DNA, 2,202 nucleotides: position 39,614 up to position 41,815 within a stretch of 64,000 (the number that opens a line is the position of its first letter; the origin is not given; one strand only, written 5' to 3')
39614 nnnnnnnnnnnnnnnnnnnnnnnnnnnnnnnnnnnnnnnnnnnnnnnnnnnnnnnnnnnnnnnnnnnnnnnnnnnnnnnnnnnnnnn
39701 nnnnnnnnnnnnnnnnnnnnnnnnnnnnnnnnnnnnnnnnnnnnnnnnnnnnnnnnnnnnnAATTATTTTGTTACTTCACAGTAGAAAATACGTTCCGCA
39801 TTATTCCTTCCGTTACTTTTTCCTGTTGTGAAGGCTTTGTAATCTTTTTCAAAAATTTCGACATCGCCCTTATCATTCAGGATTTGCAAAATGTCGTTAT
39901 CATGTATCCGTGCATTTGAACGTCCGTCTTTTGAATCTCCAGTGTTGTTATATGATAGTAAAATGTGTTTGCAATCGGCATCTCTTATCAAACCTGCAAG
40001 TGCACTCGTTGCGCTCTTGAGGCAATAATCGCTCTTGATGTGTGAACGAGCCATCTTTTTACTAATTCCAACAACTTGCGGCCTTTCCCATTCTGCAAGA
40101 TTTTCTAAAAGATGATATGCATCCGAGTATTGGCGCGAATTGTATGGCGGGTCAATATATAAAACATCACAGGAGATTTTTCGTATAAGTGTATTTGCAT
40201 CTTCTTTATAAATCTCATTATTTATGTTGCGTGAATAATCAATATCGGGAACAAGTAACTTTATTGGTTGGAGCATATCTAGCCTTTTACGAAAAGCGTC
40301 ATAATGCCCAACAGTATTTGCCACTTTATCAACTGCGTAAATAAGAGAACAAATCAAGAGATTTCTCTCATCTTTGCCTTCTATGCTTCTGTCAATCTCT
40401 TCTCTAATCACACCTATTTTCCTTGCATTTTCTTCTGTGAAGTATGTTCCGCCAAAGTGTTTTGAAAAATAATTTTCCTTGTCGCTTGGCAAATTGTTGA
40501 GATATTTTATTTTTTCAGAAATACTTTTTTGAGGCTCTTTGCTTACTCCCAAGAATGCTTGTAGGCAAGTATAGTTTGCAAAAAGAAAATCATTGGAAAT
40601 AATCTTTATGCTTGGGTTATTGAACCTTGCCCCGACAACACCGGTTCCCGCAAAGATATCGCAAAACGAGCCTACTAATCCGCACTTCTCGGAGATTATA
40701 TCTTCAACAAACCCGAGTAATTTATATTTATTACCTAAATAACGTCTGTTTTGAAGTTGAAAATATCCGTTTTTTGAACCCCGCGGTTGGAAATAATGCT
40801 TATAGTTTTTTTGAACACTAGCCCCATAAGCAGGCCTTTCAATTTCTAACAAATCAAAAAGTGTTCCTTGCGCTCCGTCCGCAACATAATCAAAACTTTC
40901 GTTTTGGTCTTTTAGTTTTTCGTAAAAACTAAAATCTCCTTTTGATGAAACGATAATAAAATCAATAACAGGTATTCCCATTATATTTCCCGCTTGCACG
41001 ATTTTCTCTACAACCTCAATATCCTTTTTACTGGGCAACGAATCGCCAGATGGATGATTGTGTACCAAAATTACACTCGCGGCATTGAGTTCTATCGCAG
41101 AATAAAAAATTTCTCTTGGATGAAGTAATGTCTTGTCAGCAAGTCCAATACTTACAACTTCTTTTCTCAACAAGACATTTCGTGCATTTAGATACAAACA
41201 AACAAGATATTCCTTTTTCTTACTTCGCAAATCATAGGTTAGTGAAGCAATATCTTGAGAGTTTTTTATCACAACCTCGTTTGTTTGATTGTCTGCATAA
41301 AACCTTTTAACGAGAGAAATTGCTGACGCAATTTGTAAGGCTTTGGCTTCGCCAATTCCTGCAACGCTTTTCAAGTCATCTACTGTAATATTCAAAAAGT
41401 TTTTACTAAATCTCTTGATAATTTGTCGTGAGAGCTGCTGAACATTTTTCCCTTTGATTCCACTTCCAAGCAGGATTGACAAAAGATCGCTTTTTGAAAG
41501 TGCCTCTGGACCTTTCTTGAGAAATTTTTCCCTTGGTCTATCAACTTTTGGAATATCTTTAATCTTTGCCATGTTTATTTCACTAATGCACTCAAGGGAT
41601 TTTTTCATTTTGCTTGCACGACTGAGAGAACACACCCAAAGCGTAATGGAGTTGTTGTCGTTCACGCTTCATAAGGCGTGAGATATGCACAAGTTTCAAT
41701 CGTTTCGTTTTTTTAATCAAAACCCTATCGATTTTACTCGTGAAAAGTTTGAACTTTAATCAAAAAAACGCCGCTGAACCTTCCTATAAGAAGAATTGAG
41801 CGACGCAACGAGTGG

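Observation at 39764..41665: RadC-like JAB metalloprotease domain fused to a Dam-like adenine methyltransferase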

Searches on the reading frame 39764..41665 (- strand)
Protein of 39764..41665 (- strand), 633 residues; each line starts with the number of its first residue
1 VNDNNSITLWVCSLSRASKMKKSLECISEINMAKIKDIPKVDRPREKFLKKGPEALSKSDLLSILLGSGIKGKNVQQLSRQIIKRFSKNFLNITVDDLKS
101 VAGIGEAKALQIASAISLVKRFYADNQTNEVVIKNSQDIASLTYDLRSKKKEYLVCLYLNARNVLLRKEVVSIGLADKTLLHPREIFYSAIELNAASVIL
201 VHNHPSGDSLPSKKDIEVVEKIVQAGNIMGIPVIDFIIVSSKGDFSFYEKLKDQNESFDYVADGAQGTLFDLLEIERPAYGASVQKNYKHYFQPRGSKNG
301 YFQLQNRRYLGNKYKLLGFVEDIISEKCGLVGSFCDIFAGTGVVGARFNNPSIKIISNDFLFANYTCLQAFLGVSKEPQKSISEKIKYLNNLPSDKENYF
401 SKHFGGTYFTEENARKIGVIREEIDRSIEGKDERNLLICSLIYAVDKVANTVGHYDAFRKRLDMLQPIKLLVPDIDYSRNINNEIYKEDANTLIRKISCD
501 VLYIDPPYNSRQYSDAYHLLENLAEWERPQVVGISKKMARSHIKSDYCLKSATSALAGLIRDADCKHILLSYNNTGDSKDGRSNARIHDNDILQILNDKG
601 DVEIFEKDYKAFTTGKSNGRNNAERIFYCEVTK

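Call 3: search_protein_families(library=pfam, proteins=[window:39764-41665:-], max_evalue=0.01)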
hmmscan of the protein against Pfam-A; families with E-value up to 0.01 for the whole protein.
window:39764-41665:- (633 aa): 5 families
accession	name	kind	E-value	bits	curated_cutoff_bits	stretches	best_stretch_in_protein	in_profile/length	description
PF04002.20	RadC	-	1.2e-35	122.5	22.1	1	133-250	1-119/121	RadC-like JAB domain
PF02086.21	MethyltransfD12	-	1.9e-32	113.4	22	1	309-569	1-239/253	D12 class N6 adenine-specific DNA methyltransferase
PF20582.4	UPF0758_N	-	3.2e-22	78.8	27.1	1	35-109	1-76/77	UPF0758 N-terminal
PF00633.29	HHH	-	0.0014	18.8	24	1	92-114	7-29/30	Helix-hairpin-helix motif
PF03602.21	Cons_hypoth95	-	0.002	18.3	24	0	492-534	107-150/182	Conserved hypothetical protein 95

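Call 4: search_protein_families(library=ncbifam, proteins=[window:39764-41665:-], max_evalue=0.01)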
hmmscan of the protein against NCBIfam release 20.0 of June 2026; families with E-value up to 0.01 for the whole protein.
window:39764-41665:- (633 aa): 4 families
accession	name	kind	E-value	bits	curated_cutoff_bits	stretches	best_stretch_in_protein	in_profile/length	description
NF000642.1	PRK00024.1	equivalog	2.6e-62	210.2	180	1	45-250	1-209/212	RadC family protein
TIGR00608.1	radc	subfamily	1.1e-59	201.9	133.85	1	43-250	1-215/218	RadC family protein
TIGR00571.1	dam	subfamily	1.9e-05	24.5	114.85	0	309-401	7-91/267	Dam family site-specific DNA-(adenine-N6)-methyltransferase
TIGR00095.1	TIGR00095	equivalog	0.0031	17.2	117.5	0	492-531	118-156/194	16S rRNA (guanine(966)-N(2))-methyltransferase RsmD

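Call 7: find_homologous_proteins(query=window:39764-41572:-, max_evalue=0.00001)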
Query window:39764-41572:- (602 aa): 7204 proteins with E <= 0.00001 among 8000 candidates; the best 120 are listed.
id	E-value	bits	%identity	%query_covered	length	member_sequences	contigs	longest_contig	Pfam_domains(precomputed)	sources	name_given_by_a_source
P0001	0.0e+0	1343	100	100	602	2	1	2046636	PF04002.21,PF02086.22,PF20582.5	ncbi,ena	-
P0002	0.0e+0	1194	88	100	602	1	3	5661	PF04002.21,PF02086.22,PF20582.5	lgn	-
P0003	0.0e+0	1174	86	100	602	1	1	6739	PF04002.21,PF02086.22,PF20582.5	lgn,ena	-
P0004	0.0e+0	1165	85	100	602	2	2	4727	PF04002.21,PF02086.22,PF20582.5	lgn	-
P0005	0.0e+0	1156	84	100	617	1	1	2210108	PF04002.21,PF02086.22,PF20582.5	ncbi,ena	-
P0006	0.0e+0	1145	82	100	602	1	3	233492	PF04002.21,PF02086.22,PF20582.5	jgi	jgi:adenine-specific DNA-methyltransferase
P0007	0.0e+0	1135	83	100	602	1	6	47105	PF04002.21,PF02086.22,PF20582.5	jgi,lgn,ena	-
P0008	0.0e+0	1134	83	100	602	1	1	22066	PF04002.21,PF02086.22,PF20582.5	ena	-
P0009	0.0e+0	1134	81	100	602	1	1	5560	PF04002.21,PF02086.22,PF20582.5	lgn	-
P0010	0.0e+0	1133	83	100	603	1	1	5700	PF04002.21,PF02086.22,PF20582.5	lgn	-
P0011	0.0e+0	1131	82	100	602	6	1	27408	PF04002.21,PF02086.22,PF20582.5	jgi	jgi:adenine-specific DNA-methyltransferase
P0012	0.0e+0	1126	82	100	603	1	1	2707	PF04002.21,PF02086.22,PF20582.5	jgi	-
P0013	0.0e+0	1124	82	100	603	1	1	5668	PF04002.21,PF02086.22,PF20582.5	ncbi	-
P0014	0.0e+0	1123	81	100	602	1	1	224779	PF04002.21,PF02086.22,PF20582.5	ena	-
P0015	0.0e+0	1123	82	100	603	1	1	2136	PF04002.21,PF02086.22,PF20582.5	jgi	-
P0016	0.0e+0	1123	82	100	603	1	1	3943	PF04002.21,PF02086.22,PF20582.5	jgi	-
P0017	0.0e+0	1122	82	100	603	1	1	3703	PF04002.21,PF02086.22,PF20582.5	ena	-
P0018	0.0e+0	1122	82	100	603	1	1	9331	PF04002.21,PF02086.22,PF20582.5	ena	-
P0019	0.0e+0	1120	81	100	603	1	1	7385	PF04002.21,PF02086.22,PF20582.5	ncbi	-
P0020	0.0e+0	1119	80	100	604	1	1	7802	PF04002.21,PF02086.22,PF20582.5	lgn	-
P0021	0.0e+0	1118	81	100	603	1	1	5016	PF04002.21,PF02086.22,PF20582.5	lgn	-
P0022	0.0e+0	1116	82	100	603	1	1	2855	PF04002.21,PF02086.22,PF20582.5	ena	-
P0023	0.0e+0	1116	81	100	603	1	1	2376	PF04002.21,PF02086.22,PF20582.5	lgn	-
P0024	0.0e+0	1116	82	100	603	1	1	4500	PF04002.21,PF02086.22,PF20582.5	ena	-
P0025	0.0e+0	1112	80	100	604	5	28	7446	PF04002.21,PF02086.22,PF20582.5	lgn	-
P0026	0.0e+0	1112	80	100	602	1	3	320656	PF04002.21,PF02086.22,PF20582.5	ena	-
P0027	0.0e+0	1112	81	100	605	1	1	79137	PF04002.21,PF02086.22,PF20582.5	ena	-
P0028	0.0e+0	1112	81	100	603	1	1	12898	PF04002.21,PF02086.22,PF20582.5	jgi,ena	-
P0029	0.0e+0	1112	81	100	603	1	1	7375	PF04002.21,PF02086.22,PF20582.5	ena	-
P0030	0.0e+0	1107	80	100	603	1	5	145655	PF04002.21,PF02086.22,PF20582.5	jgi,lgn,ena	-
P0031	0.0e+0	1105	79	100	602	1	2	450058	PF04002.21,PF02086.22,PF20582.5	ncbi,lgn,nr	ncbi:MAG: DNA repair protein RadC [Candidatus Yonathbacteria bacterium]|nr:DNA repair protein RadC [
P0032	0.0e+0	1104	80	100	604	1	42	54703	PF04002.21,PF02086.22,PF20582.5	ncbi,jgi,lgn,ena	jgi:adenine-specific DNA-methyltransferase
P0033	0.0e+0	1101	79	100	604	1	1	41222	PF04002.21,PF02086.22,PF20582.5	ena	-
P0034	0.0e+0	1099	79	100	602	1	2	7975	PF04002.21,PF02086.22,PF20582.5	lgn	-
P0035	0.0e+0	1099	81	100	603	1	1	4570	PF04002.21,PF02086.22,PF20582.5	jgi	-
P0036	0.0e+0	1098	80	100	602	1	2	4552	PF04002.21,PF02086.22,PF20582.5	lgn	-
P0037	0.0e+0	1097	80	100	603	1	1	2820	PF04002.21,PF02086.22,PF20582.5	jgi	-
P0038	0.0e+0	1096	80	100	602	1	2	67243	PF04002.21,PF02086.22,PF20582.5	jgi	-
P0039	0.0e+0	1093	80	100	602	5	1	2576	PF04002.21,PF02086.22,PF20582.5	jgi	-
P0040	0.0e+0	1093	81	100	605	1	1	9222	PF04002.21,PF02086.22,PF20582.5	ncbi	-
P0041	0.0e+0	1088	79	100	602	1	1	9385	PF04002.21,PF02086.22,PF20582.5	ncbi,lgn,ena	-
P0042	0.0e+0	1078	78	100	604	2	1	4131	PF04002.21,PF02086.22,PF20582.5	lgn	-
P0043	0.0e+0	1076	77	100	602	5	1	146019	PF04002.21,PF02086.22,PF20582.5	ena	-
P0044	0.0e+0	1074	78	100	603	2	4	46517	PF04002.21,PF02086.22,PF20582.5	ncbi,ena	-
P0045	0.0e+0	1069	78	100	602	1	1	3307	PF04002.21,PF02086.22,PF20582.5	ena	-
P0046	0.0e+0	1065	78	100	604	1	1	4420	PF04002.21,PF03602.22,PF02086.22,PF20582.5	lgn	-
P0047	0.0e+0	1065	78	100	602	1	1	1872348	PF04002.21,PF02086.22,PF20582.5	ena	-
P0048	0.0e+0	1064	78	100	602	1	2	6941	PF04002.21,PF03602.22,PF02086.22,PF20582.5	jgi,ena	-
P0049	0.0e+0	1064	78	100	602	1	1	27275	PF04002.21,PF02086.22,PF20582.5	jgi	-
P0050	0.0e+0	1063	77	100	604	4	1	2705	PF04002.21,PF03602.22,PF02086.22,PF20582.5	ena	-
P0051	0.0e+0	1062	78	100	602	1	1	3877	PF04002.21,PF02086.22,PF20582.5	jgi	-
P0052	0.0e+0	1061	76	100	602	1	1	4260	PF04002.21,PF02086.22,PF20582.5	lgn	-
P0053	0.0e+0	1061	78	100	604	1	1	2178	PF04002.21,PF03602.22,PF02086.22,PF20582.5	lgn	-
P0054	0.0e+0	1060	76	100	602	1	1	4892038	PF04002.21,PF02086.22,PF20582.5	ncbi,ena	-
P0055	0.0e+0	1059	77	100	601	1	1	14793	PF04002.21,PF02086.22,PF20582.5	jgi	jgi:adenine-specific DNA-methyltransferase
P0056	0.0e+0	1058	77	100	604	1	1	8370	PF04002.21,PF03602.22,PF02086.22,PF20582.5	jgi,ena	-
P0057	0.0e+0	1057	77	100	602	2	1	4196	PF04002.21,PF02086.22,PF20582.5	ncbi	-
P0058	0.0e+0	1057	77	100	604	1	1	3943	PF04002.21,PF02086.22,PF20582.5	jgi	-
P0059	0.0e+0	1056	77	100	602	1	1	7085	PF04002.21,PF03602.22,PF02086.22,PF20582.5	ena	-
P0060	0.0e+0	1056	77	100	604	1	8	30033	PF04002.21,PF03602.22,PF02086.22,PF20582.5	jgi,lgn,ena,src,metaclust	metaclust:\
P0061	0.0e+0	1054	77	100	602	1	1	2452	PF04002.21,PF03602.22,PF02086.22,PF20582.5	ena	-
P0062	0.0e+0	1053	76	100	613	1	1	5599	PF04002.21,PF02086.22,PF20582.5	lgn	-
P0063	0.0e+0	1053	76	100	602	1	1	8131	PF04002.21,PF02086.22,PF20582.5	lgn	-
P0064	0.0e+0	1052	77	100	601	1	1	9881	PF04002.21,PF02086.22,PF20582.5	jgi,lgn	-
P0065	0.0e+0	1051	77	100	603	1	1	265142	PF04002.21,PF02086.22,PF20582.5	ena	-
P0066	0.0e+0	1051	77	100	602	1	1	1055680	PF04002.21,PF02086.22,PF20582.5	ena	-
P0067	0.0e+0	1051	77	100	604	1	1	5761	PF04002.21,PF02086.22,PF20582.5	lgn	-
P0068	0.0e+0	1049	77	100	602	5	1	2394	PF04002.21,PF02086.22,PF20582.5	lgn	-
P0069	0.0e+0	1044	76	100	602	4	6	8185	PF04002.21,PF03602.22,PF02086.22,PF20582.5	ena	-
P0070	0.0e+0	1041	77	100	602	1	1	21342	PF04002.21,PF02086.22,PF20582.5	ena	-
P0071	0.0e+0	1040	76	100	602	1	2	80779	PF04002.21,PF03602.22,PF02086.22,PF20582.5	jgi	jgi:adenine-specific DNA-methyltransferase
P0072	0.0e+0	1039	75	100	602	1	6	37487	PF04002.21,PF02086.22,PF20582.5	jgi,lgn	-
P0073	0.0e+0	1038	75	100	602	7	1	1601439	PF04002.21,PF02086.22,PF20582.5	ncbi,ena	-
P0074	0.0e+0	1034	76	100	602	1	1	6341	PF04002.21,PF02086.22,PF20582.5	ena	-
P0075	0.0e+0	1033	75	100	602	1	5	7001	PF04002.21,PF02086.22,PF20582.5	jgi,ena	-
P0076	0.0e+0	1032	75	100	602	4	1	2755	PF04002.21,PF02086.22,PF20582.5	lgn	-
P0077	0.0e+0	1030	76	100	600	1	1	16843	PF04002.21,PF02086.22,PF20582.5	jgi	jgi:adenine-specific DNA-methyltransferase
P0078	0.0e+0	1030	76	100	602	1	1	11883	PF04002.21,PF02086.22,PF20582.5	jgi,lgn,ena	-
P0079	0.0e+0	1028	75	100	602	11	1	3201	PF04002.21,PF02086.22,PF20582.5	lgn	-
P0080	0.0e+0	1028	76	100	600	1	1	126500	PF04002.21,PF02086.22,PF20582.5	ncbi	-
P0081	0.0e+0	1028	75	100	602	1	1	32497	PF04002.21,PF02086.22,PF20582.5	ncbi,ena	-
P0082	0.0e+0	1028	75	100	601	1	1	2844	PF04002.21,PF02086.22,PF20582.5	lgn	-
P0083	0.0e+0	1028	74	100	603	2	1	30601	PF04002.21,PF02086.22,PF20582.5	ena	-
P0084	0.0e+0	1026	75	100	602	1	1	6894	PF04002.21,PF02086.22,PF20582.5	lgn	-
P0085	0.0e+0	1026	75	100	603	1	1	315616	PF04002.21,PF02086.22,PF20582.5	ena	-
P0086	0.0e+0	1024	75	100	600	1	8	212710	PF04002.21,PF02086.22,PF20582.5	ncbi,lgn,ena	-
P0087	0.0e+0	1023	74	100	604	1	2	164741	PF04002.21,PF02086.22,PF20582.5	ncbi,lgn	-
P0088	0.0e+0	1023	74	100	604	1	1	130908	PF04002.21,PF02086.22,PF20582.5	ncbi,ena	-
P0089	0.0e+0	1019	76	100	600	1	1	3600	PF04002.21,PF02086.22,PF20582.5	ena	-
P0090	0.0e+0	1019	75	100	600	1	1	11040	PF04002.21,PF02086.22,PF20582.5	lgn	-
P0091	0.0e+0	1019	75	100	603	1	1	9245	PF04002.21,PF02086.22,PF20582.5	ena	-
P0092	0.0e+0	1019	74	100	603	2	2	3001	PF04002.21,PF02086.22,PF20582.5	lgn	-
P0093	0.0e+0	1019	74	100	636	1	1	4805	PF04002.21,PF02086.22,PF20582.5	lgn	-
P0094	0.0e+0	1018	76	100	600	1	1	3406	PF04002.21,PF02086.22,PF20582.5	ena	-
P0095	0.0e+0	1018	75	100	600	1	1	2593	PF04002.21,PF02086.22,PF20582.5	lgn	-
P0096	0.0e+0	1017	75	100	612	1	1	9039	PF04002.21,PF02086.22,PF20582.5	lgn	-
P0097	0.0e+0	1017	75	100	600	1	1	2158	PF04002.21,PF02086.22,PF20582.5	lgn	-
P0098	0.0e+0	1016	76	100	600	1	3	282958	PF04002.21,PF02086.22,PF20582.5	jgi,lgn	jgi:adenine-specific DNA-methyltransferase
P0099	0.0e+0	1015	75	100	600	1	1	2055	PF04002.21,PF02086.22,PF20582.5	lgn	-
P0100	0.0e+0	1014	74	100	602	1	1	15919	PF04002.21,PF02086.22,PF20582.5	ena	-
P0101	0.0e+0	1014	75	100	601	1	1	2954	PF04002.21,PF02086.22,PF20582.5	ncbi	-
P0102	0.0e+0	1014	75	100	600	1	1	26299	PF04002.21,PF02086.22,PF20582.5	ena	-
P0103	0.0e+0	1013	75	100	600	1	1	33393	PF04002.21,PF02086.22,PF20582.5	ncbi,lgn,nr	ncbi:MAG: DNA repair protein RadC [bacterium]|nr:DNA repair protein RadC [bacterium]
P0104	0.0e+0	1013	77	95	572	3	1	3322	PF04002.21,PF02086.22,PF20582.5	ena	-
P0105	0.0e+0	1013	76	100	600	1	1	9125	PF04002.21,PF02086.22,PF20582.5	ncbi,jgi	jgi:adenine-specific DNA-methyltransferase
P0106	0.0e+0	1011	75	100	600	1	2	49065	PF04002.21,PF02086.22,PF20582.5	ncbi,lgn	-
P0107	0.0e+0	1011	74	100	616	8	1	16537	PF04002.21,PF02086.22,PF20582.5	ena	-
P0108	0.0e+0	1011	73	100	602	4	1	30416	PF04002.21,PF03602.22,PF02086.22,PF20582.5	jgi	jgi:adenine-specific DNA-methyltransferase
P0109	0.0e+0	1011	75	100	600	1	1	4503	PF04002.21,PF02086.22,PF20582.5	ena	-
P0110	0.0e+0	1010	74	100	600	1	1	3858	PF04002.21,PF02086.22,PF20582.5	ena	-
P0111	4.4e-298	1008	75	100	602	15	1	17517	PF04002.21,PF02086.22,PF20582.5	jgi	-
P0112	8.1e-298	1007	74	100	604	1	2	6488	PF04002.21,PF02086.22,PF20582.5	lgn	-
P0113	1.7e-297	1006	75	100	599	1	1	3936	PF04002.21,PF02086.22,PF20582.5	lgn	-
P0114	3.9e-297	1005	74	100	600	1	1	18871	PF04002.21,PF02086.22,PF20582.5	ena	-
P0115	4.7e-297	1004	74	100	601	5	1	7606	PF04002.21,PF02086.22,PF20582.5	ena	-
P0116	5.3e-297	1004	75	100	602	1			PF04002.21,PF02086.22,PF20582.5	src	-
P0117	7.9e-297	1004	75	100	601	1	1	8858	PF04002.21,PF02086.22,PF20582.5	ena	-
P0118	8.7e-297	1004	74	100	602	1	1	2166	PF04002.21,PF02086.22,PF20582.5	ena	-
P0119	3.7e-296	1001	73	100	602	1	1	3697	PF04002.21,PF02086.22,PF20582.5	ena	-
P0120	5.5e-296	1001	74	100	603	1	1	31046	PF04002.21,PF02086.22,PF20582.5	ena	-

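Call 8: find_encoding_contigs(protein=P0001, flank=8000, max_places=3)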
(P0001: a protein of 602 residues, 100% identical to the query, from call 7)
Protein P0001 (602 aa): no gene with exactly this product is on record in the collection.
